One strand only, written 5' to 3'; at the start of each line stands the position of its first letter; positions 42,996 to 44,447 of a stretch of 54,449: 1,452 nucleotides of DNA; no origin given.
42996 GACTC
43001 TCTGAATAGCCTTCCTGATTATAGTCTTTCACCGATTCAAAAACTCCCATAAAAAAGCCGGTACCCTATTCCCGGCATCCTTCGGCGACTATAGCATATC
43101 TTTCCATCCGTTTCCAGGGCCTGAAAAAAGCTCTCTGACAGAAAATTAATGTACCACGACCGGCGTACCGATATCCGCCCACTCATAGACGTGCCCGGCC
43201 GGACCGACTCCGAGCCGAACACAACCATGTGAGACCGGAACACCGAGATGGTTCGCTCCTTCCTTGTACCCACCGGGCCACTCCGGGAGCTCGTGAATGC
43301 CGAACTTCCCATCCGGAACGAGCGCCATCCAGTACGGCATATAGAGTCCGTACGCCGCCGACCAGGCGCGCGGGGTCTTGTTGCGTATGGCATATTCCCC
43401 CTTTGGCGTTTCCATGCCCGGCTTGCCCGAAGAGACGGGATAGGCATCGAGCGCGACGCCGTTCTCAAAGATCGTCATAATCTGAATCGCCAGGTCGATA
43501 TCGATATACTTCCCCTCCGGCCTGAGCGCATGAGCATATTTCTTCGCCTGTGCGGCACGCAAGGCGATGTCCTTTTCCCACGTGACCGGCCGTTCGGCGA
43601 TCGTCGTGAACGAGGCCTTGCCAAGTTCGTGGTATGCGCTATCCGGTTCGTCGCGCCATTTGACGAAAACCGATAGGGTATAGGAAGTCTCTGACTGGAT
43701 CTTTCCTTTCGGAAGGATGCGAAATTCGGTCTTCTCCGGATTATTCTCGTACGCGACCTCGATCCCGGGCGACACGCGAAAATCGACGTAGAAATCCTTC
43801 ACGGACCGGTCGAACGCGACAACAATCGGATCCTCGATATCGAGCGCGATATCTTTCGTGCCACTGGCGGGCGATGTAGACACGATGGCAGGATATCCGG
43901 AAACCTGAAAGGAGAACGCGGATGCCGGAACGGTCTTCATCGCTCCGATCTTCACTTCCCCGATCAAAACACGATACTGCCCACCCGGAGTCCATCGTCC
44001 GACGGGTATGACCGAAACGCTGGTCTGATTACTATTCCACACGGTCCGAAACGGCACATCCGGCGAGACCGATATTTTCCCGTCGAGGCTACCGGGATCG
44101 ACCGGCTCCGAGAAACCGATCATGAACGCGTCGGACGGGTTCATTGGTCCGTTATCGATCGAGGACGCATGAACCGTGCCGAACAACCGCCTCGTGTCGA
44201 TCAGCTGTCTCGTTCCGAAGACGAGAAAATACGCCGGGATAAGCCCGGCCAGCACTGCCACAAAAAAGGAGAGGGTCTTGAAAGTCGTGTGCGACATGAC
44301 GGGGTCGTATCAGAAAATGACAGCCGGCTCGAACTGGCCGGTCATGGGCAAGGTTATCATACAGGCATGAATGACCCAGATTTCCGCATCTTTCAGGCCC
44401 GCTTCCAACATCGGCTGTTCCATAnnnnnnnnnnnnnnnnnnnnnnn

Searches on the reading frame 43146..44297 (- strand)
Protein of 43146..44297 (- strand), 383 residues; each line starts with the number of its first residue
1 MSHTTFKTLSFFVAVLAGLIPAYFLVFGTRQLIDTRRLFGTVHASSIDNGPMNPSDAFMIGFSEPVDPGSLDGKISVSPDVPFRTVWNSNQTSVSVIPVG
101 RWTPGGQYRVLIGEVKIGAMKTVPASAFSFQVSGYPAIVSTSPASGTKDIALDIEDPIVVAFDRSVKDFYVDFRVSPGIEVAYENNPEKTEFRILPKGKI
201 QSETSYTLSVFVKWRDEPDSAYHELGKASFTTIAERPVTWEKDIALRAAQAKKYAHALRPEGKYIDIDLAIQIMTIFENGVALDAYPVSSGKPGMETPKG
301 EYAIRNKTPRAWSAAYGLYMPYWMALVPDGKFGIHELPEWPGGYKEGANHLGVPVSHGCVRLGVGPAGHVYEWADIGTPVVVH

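Call 57: search_protein_families(library=pfam, proteins=[window:43146-44297:-])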
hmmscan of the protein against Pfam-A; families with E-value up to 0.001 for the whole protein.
window:43146-44297:- (383 aa): 2 families
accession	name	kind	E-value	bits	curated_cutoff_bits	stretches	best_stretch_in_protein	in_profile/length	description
PF03734.19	YkuD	-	3.4e-17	63.8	23.4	1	263-382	2-146/146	L,D-transpeptidase catalytic domain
PF13205.12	Big_5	-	1.5e-10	42.2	23.6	1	136-232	5-105/105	Bacterial Ig-like domain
